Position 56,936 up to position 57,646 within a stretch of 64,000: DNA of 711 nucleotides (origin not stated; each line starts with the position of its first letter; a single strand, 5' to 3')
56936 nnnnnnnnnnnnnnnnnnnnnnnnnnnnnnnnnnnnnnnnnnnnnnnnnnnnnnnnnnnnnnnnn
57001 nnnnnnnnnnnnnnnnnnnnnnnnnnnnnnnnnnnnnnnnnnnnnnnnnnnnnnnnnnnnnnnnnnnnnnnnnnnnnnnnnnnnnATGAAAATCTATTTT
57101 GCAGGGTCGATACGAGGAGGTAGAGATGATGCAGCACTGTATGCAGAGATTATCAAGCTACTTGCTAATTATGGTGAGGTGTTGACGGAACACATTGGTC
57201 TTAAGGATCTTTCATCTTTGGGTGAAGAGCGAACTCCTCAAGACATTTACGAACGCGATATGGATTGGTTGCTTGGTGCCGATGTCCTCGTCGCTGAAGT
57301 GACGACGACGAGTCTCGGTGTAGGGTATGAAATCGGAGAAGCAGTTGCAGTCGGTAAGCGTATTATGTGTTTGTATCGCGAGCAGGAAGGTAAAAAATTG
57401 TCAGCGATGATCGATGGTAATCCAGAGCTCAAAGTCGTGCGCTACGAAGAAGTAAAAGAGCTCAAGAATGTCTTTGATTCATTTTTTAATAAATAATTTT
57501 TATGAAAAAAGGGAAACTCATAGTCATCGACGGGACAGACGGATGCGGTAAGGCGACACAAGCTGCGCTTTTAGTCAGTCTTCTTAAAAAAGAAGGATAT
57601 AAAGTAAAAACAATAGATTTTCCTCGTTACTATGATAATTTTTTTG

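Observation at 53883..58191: dTMP module: folA-thyA, glyA, two N-deoxyribosyltransferase-family genes, tmk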

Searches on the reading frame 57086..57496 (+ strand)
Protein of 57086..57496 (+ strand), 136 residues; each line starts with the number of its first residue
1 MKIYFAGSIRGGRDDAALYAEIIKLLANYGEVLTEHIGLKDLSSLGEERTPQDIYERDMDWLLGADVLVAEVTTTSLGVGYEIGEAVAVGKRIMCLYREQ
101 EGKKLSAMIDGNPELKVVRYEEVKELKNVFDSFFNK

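Call 5: search_protein_families(library=pfam, proteins=[window:57086-57496:+], max_evalue=0.01)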
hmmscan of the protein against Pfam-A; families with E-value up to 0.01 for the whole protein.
window:57086-57496:+ (136 aa): 1 family
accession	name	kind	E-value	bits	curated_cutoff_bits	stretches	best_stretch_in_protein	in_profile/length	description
PF05014.21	Nuc_deoxyrib_tr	-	1.6e-15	57.7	28.8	1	3-101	1-101/117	Nucleoside 2-deoxyribosyltransferase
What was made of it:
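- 57086..57496 (+): ORF2, 136 aa. DNPH1/Rcl orthologue (2'-deoxynucleoside 5'-phosphate N-hydrolase, also called 5-hydroxymethyl-dUMP N-hydrolase). It overlaps ORF1 by 4 bp. PF05014 E 1.6e-15 (call 5).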

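Call 6: search_protein_families(library=pfam, proteins=[window:57086-57496:+], max_evalue=10)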
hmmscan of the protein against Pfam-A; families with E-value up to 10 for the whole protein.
window:57086-57496:+ (136 aa): 2 families
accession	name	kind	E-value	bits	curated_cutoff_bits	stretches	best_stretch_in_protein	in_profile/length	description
PF05014.21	Nuc_deoxyrib_tr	-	1.6e-15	57.7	28.8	1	3-101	1-101/117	Nucleoside 2-deoxyribosyltransferase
PF15891.11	Nuc_deoxyri_tr2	-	0.26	12.1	30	1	43-97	46-102/105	Nucleoside 2-deoxyribosyltransferase like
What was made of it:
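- ORF1 itself fails the PF05014 model (calls 5, 6).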

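Call 7: search_protein_families(library=ncbifam, proteins=[window:57086-57496:+], max_evalue=1)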
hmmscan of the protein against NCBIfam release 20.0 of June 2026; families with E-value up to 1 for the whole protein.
window:57086-57496:+ (136 aa): 0 families

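Call 8: search_solved_structures(query=window:57086-57496:+, max_evalue=1, show_alignments=3)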
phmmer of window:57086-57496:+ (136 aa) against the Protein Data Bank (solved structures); distinct sequences matched with E-value up to 1: 16.
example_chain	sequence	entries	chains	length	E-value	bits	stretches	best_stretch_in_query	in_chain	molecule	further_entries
2khz_A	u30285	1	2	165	7.7e-38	132.9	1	2-134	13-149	c-Myc-responsive protein Rcl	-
4fyh_A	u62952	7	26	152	2.9e-37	131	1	2-134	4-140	Deoxyribonucleoside 5'-monophosphate N-glycosidase | 2'-deoxynucleoside 5'-phosphate N-hydrolase 1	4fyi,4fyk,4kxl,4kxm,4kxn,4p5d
2klh_A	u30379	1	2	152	7.6e-37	129.7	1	2-134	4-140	c-Myc-responsive protein Rcl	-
9da1_A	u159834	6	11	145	1.2e-35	125.8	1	3-134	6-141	5-hydroxymethyl-dUMP N-hydrolase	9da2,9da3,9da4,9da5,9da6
8os9_A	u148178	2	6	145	1.2e-35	125.8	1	3-134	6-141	2'-deoxynucleoside 5'-phosphate N-hydrolase 1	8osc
9i3q_A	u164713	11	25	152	1.4e-35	125.6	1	3-134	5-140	5-hydroxymethyl-dUMP N-hydrolase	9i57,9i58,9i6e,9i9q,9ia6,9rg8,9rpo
4p5e_A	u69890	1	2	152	1.4e-35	125.6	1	3-134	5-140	2'-deoxynucleoside 5'-phosphate N-hydrolase 1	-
8qhq_A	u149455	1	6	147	3.3e-35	124.4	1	3-134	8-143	2'-deoxynucleoside 5'-phosphate N-hydrolase 1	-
8qhr_A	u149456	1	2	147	3.3e-35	124.4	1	3-134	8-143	2'-deoxynucleoside 5'-phosphate N-hydrolase 1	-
8rqd_C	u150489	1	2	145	4e-35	124.1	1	3-134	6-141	2'-deoxynucleoside 5'-phosphate N-hydrolase 1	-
8rps_C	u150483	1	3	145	6e-35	123.5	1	3-134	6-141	2'-deoxynucleoside 5'-phosphate N-hydrolase 1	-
8rpt_B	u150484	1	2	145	1.6e-34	122.2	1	3-134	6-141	2'-deoxynucleoside 5'-phosphate N-hydrolase 1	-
7o62_A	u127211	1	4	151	0.043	17.3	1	39-115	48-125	Chains: A,B,C,D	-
7m5h_A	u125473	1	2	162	0.064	16.7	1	2-102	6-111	Nucleoside 2-deoxyribosyltransferase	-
4hx9_A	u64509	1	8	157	0.59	13.6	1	55-125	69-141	Nucleoside deoxyribosyltransferase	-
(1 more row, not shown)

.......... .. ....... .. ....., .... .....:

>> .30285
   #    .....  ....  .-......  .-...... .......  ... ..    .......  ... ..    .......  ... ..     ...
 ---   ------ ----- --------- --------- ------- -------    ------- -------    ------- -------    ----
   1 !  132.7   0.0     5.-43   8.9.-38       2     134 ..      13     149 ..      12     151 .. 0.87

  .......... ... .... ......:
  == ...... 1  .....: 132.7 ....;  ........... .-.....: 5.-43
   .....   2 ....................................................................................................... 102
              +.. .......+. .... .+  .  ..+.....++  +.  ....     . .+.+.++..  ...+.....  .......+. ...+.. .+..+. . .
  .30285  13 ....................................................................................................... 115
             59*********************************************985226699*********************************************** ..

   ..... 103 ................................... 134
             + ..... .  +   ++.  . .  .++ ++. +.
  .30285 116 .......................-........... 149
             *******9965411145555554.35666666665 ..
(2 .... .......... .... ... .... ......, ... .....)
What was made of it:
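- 57086..57496 (+): PDB 2khz E 7.7e-38; human DNPH1 E about 1e-35 (call 8).
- On DNPH1/Rcl (ORF2): 2khz E 7.7e-38, query residues 2-134; human DNPH1 chains E about 1e-35 (call 8).
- Checked: ORF2 is DNPH1/Rcl: PF05014 E 1.6e-15, rat Rcl 2khz E 7.7e-38, human DNPH1 E 1e-35 (calls 5, 8).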

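Call 27: find_homologous_proteins(query=window:57086-57496:+, max_evalue=0.00001)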
Query window:57086-57496:+ (136 aa): 7422 proteins with E <= 0.00001 among 7465 candidates; the best 120 are listed.
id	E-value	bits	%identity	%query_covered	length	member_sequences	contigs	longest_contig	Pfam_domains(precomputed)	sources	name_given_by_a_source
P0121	2.7e-82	291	100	100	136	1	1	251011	PF05014.22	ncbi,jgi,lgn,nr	ncbi:MAG: nucleoside 2-deoxyribosyltransferase [Candidatus Pacebacteria bacterium]|jgi:nucleoside 2-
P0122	3.1e-68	246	80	100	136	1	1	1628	PF05014.22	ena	-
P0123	3.4e-60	220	73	100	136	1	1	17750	PF05014.22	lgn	-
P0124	5.1e-48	180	67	99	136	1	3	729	PF05014.22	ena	-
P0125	3.9e-47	178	64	96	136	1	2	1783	PF05014.22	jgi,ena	jgi:nucleoside 2-deoxyribosyltransferase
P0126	4.7e-47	177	61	99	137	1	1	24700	PF05014.22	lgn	-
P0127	9.5e-47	176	59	100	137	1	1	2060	PF05014.22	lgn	-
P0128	1.4e-46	176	66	99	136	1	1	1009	PF05014.22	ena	-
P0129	1.6e-46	176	63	99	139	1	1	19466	PF05014.22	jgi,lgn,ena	jgi:nucleoside 2-deoxyribosyltransferase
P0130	2.0e-46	175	63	99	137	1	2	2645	PF05014.22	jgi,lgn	jgi:nucleoside 2-deoxyribosyltransferase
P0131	2.1e-46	175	59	100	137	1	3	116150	PF05014.22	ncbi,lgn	-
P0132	2.1e-46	175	61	99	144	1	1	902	PF05014.22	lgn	-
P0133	2.2e-46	175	60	100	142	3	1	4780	PF05014.22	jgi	jgi:2'-deoxynucleoside 5'-phosphate N-hydrolase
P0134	2.7e-46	175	61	99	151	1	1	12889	PF05014.22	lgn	-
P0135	3.8e-46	174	64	100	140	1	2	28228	PF05014.22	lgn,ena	-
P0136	3.9e-46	174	61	100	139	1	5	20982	PF05014.22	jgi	jgi:2'-deoxynucleoside 5'-phosphate N-hydrolase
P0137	5.4e-46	174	60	100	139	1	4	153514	PF05014.22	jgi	jgi:2'-deoxynucleoside 5'-phosphate N-hydrolase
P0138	6.6e-46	174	65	99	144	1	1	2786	PF05014.22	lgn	-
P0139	7.1e-46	174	63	99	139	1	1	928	PF05014.22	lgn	-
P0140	7.8e-46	173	60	100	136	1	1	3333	PF05014.22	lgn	-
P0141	9.4e-46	173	61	96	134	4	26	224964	PF05014.22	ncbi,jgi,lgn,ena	jgi:nucleoside 2-deoxyribosyltransferase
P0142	9.4e-46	173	63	99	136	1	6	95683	PF05014.22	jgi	jgi:nucleoside 2-deoxyribosyltransferase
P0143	1.0e-45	173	64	99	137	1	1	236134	PF05014.22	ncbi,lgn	-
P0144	1.0e-45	173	63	99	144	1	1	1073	PF05014.22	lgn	-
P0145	1.0e-45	173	61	100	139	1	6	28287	PF05014.22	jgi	jgi:2'-deoxynucleoside 5'-phosphate N-hydrolase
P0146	1.1e-45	173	60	100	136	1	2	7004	PF05014.22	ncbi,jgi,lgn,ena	jgi:nucleoside 2-deoxyribosyltransferase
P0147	1.3e-45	173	62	99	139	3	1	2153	PF05014.22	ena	-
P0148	1.3e-45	173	59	99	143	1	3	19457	PF05014.22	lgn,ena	-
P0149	1.4e-45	173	64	99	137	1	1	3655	PF05014.22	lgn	-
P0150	1.4e-45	173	62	99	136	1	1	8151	PF05014.22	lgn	-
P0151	1.4e-45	173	61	99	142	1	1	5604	PF05014.22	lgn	-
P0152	1.4e-45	173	63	96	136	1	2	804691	PF05014.22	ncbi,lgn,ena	-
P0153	1.6e-45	172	62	99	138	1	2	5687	PF05014.22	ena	-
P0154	1.7e-45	172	62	99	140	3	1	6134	PF05014.22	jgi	-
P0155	1.7e-45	172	61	100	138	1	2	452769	PF05014.22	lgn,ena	-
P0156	2.0e-45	172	60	100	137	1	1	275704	PF05014.22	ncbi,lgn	ncbi:MAG: nucleoside 2-deoxyribosyltransferase [Patescibacteria group bacterium]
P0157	2.0e-45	172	62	99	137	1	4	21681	PF05014.22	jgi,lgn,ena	-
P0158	2.2e-45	172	63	99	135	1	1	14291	PF05014.22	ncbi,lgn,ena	-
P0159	2.3e-45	172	61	99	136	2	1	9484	PF05014.22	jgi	-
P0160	2.6e-45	172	63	98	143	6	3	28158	PF05014.22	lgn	-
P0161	2.6e-45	172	60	99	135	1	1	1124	PF05014.22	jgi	jgi:nucleoside 2-deoxyribosyltransferase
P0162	2.6e-45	172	59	99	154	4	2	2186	PF05014.22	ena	-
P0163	2.7e-45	172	63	96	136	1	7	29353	PF05014.22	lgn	-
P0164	2.8e-45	172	61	100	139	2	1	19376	PF05014.22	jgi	jgi:2'-deoxynucleoside 5'-phosphate N-hydrolase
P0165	2.9e-45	172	63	99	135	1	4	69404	PF05014.22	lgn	-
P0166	3.2e-45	171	61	100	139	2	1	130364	PF05014.22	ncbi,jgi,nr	ncbi:MAG: nucleoside 2-deoxyribosyltransferase [Mariniphaga sp.]|nr:nucleoside 2-deoxyribosyltransfe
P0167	3.4e-45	171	61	99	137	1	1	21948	PF05014.22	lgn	-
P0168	3.6e-45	171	60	99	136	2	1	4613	PF05014.22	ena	-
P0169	3.6e-45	171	62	99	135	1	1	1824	PF05014.22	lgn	-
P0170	3.8e-45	171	61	99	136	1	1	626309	PF05014.22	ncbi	-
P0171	4.1e-45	171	63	99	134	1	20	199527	PF05014.22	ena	-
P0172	4.3e-45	171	62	98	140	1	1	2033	PF05014.22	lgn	-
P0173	4.7e-45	171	61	99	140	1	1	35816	PF05014.22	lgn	-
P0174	5.3e-45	171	63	96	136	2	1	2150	PF05014.22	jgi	-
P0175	5.7e-45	171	61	99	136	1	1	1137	PF05014.22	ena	-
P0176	5.9e-45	171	63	100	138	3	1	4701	PF05014.22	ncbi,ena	-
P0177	6.0e-45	171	60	99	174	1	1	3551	PF05014.22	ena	-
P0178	6.3e-45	170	62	100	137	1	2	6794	PF05014.22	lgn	-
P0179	6.3e-45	170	62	99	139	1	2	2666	PF05014.22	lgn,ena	-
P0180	6.7e-45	170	64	99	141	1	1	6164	PF05014.22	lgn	-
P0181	6.8e-45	170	62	99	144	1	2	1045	PF05014.22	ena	-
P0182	6.8e-45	170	60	96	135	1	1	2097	PF05014.22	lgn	-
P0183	6.9e-45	170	61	99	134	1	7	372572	PF05014.22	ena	-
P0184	7.1e-45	170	61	99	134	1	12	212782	PF05014.22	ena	-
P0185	7.1e-45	170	62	99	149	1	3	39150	PF05014.22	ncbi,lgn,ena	-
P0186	7.8e-45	170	62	100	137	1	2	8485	PF05014.22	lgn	-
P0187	8.8e-45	170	62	99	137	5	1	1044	PF05014.22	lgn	-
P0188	9.0e-45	170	60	99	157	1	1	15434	PF05014.22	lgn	-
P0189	9.2e-45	170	62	99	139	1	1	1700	PF05014.22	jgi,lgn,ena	-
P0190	9.5e-45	170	62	99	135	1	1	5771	PF05014.22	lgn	-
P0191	1.1e-44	170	61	100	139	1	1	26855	PF05014.22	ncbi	-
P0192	1.1e-44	170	62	100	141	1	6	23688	PF05014.22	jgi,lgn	jgi:nucleoside 2-deoxyribosyltransferase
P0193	1.1e-44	170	63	99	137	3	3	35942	PF05014.22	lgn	-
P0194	1.1e-44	170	62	99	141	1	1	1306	PF05014.22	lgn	-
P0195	1.2e-44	170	59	99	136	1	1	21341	PF05014.22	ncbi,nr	ncbi:MAG: nucleoside 2-deoxyribosyltransferase [Bacteroidetes bacterium]|nr:nucleoside 2-deoxyribosy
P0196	1.2e-44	170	61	100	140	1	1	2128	PF05014.22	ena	-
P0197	1.3e-44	169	60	99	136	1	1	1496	PF05014.22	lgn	-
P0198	1.3e-44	169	60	99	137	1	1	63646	PF05014.22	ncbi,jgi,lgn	ncbi:MAG: nucleoside 2-deoxyribosyltransferase [Patescibacteria group bacterium]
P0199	1.4e-44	169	59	100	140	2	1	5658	PF05014.22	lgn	-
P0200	1.4e-44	169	63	99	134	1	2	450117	PF05014.22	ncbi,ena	-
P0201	1.4e-44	169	61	99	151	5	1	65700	PF05014.22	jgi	jgi:nucleoside 2-deoxyribosyltransferase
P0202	1.5e-44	169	64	100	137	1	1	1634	PF05014.22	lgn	-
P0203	1.5e-44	169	61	100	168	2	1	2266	PF05014.22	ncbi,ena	-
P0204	1.6e-44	169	59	99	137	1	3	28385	PF05014.22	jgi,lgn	jgi:2'-deoxynucleoside 5'-phosphate N-hydrolase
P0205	1.6e-44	169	60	99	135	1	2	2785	PF05014.22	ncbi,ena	-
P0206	1.6e-44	169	60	100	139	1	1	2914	PF05014.22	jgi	jgi:2'-deoxynucleoside 5'-phosphate N-hydrolase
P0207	1.6e-44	169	58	96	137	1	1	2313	PF05014.22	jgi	jgi:nucleoside 2-deoxyribosyltransferase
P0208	1.6e-44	169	60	99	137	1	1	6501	PF05014.22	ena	-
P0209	1.6e-44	169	60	99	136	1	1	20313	PF05014.22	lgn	-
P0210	1.6e-44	169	60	99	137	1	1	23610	PF05014.22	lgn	-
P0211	1.6e-44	169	61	99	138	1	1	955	PF05014.22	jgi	jgi:2'-deoxynucleoside 5'-phosphate N-hydrolase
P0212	1.6e-44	169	62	98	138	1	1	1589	PF05014.22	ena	-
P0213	1.7e-44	169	59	99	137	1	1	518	PF05014.22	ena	-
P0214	1.7e-44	169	57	99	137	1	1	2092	PF05014.22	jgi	-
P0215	1.7e-44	169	61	99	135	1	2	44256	PF05014.22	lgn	-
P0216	1.8e-44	169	63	100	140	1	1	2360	PF05014.22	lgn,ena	-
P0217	1.8e-44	169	61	99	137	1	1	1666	PF05014.22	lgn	-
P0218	2.0e-44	169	62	99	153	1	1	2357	PF05014.22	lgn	-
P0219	2.1e-44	169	61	99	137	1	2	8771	PF05014.22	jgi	jgi:nucleoside 2-deoxyribosyltransferase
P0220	2.2e-44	169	56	100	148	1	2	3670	PF05014.22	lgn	-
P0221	2.3e-44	169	59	100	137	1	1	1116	PF05014.22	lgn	-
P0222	2.4e-44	169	60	99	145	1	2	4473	PF05014.22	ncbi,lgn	-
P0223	2.4e-44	169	57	100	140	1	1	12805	PF05014.22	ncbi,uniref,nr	ncbi:nucleoside 2-deoxyribosyltransferase [Maribellus maritimus]|uniref:nucleoside 2-deoxyribosyltra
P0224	2.6e-44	168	58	99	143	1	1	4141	PF05014.22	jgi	-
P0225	2.6e-44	168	63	99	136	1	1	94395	PF05014.22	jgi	jgi:nucleoside 2-deoxyribosyltransferase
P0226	2.7e-44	168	59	99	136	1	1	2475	PF05014.22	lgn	-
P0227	3.0e-44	168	62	100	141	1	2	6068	PF05014.22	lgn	-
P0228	3.1e-44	168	63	99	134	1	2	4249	PF05014.22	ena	-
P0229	3.1e-44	168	59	100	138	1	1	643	PF05014.22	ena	-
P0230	3.1e-44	168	60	99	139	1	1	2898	PF05014.22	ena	-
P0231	3.1e-44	168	60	99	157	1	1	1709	PF05014.22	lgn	-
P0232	3.2e-44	168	59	99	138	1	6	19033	PF05014.22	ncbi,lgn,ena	ncbi:MAG: nucleoside 2-deoxyribosyltransferase [Patescibacteria group bacterium]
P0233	3.3e-44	168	63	99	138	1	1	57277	PF05014.22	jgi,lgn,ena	-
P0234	3.4e-44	168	63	94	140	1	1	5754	PF05014.22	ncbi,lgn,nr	ncbi:MAG: nucleoside 2-deoxyribosyltransferase [Prolixibacteraceae bacterium]|nr:nucleoside 2-deoxyr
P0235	3.5e-44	168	61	100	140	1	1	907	PF05014.22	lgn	-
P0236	3.5e-44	168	67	93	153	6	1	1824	PF05014.22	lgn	-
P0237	3.5e-44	168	59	100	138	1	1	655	PF05014.22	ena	-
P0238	3.5e-44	168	59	100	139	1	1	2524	PF05014.22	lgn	-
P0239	3.6e-44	168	62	99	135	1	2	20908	PF05014.22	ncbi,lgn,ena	-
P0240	3.6e-44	168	61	99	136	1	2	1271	PF05014.22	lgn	-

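Call 69: find_encoding_contigs(protein=P0156, flank=4000, max_places=1)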
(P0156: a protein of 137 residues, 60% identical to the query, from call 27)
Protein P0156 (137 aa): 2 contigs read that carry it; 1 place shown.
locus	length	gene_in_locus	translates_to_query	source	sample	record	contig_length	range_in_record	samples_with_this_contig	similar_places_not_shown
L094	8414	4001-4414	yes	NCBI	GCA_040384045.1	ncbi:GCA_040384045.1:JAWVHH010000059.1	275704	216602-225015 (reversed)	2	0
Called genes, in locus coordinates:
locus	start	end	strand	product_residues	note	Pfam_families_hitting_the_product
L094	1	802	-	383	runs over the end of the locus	PF00022:Actin (weak), PF06723:MreB_Mbl, PF00012:HSP70, PF23717:DUF7159 (faint), PF14450:FtsA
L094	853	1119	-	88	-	PF13083:KH_KhpA-B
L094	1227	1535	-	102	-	PF00886:Ribosomal_S16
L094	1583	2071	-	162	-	-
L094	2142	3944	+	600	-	PF00009:GTP_EFTU, PF01926:MMR_HSR1, PF22042:EF-G_D2 (weak), PF03144:GTP_EFTU_D2, PF00679:EFG_C, PF21018:BipA_C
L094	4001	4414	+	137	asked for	PF05014:Nuc_deoxyrib_tr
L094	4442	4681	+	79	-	PF03840:SecG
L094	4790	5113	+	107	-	-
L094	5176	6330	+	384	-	PF00390:malic, PF03949:Malic_M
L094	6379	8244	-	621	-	PF16656:Pur_ac_phosph_N (weak), PF00041:fn3 (faint), PF10179:NDNF (faint), PF16655:PhoD_N (faint), PF23376:Fn3_VIN3 (faint), PF25059:FN3_DSCAM-DSCAML_C (faint), PF01471:PG_binding_1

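Call 70: find_encoding_contigs(protein=P0198, flank=4000, max_places=1)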
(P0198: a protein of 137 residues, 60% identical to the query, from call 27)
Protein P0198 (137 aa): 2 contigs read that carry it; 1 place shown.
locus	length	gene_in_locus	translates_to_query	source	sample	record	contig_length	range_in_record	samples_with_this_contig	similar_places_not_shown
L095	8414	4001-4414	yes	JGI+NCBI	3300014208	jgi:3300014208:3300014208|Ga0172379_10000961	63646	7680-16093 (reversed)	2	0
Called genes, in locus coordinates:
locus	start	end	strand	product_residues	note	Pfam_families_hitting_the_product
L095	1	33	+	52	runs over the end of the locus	-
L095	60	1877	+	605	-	PF16158:N_BRCA1_IG (weak), PF08486:SpoIID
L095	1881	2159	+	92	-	-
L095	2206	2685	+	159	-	-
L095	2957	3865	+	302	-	-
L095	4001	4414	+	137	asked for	PF05014:Nuc_deoxyrib_tr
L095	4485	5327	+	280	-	PF00248:Aldo_ket_red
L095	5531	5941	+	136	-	PF01042:Ribonuc_L-PSP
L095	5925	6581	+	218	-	-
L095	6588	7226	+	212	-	-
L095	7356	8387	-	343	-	PF02547:Queuosine_synth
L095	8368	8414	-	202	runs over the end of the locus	-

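Call 71: find_encoding_contigs(protein=P0152, flank=4000, max_places=1)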
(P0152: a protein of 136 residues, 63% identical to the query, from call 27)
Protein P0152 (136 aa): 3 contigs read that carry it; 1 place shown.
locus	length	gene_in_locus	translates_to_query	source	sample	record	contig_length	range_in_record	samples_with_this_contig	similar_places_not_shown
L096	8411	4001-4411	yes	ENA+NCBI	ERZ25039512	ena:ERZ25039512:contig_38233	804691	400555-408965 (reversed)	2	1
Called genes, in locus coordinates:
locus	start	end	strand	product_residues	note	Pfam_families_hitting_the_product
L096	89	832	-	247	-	PF00665:rve, PF13683:rve_3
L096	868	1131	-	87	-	PF01527:HTH_Tnp_1, PF13384:HTH_23 (weak), PF13518:HTH_28 (weak)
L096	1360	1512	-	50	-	-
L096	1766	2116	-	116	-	-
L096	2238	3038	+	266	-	PF12762:DDE_Tnp_IS1595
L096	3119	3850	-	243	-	PF18765:Polbeta (weak), PF01909:NTP_transf_2 (weak)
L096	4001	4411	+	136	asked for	PF05014:Nuc_deoxyrib_tr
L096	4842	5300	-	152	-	PF00380:Ribosomal_S9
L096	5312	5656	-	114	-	PF00572:Ribosomal_L13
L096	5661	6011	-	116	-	PF01196:Ribosomal_L17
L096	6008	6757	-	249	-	PF01193:RNA_pol_L, PF13656:RNA_pol_L_2 (faint), PF01000:RNA_pol_A_bac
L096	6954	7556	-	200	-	PF00163:Ribosomal_S4, PF01479:S4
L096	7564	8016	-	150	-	PF00411:Ribosomal_S11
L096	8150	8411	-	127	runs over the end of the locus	PF00416:Ribosomal_S13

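Call 72: find_encoding_contigs(protein=P0143, flank=4000, max_places=1)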
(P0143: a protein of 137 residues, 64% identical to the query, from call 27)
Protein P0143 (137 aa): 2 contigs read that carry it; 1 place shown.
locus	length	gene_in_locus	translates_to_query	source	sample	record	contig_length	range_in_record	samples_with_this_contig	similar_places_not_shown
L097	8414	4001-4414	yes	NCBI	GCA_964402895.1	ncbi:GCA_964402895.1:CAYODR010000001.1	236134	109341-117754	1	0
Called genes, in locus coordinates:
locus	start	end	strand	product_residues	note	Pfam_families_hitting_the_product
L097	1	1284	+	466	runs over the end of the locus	PF02934:GatB_N, PF02637:GatB_Yqey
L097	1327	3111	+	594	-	PF00009:GTP_EFTU, PF03144:GTP_EFTU_D2, PF14492:EFG_III (weak), PF00679:EFG_C, PF06421:LepA_C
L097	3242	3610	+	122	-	-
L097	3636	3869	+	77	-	PF00462:Glutaredoxin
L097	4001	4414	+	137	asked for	PF05014:Nuc_deoxyrib_tr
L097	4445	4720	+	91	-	-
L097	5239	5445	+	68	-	-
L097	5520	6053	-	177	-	PF00011:HSP20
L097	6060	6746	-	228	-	PF13367:PrsW-protease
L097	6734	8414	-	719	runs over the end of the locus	PF00133:tRNA-synt_1, PF09334:tRNA-synt_1g, PF08264:Anticodon_1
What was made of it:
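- Four other DNPH1 loci have unrelated neighbours (calls 69-72). DNPH1 neighbours in four other genomes are unrelated, for example BipA, SecG and ribosomal proteins (calls 69-72).
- Tried and rejected: No nucleotide neighbours (calls 69-72).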
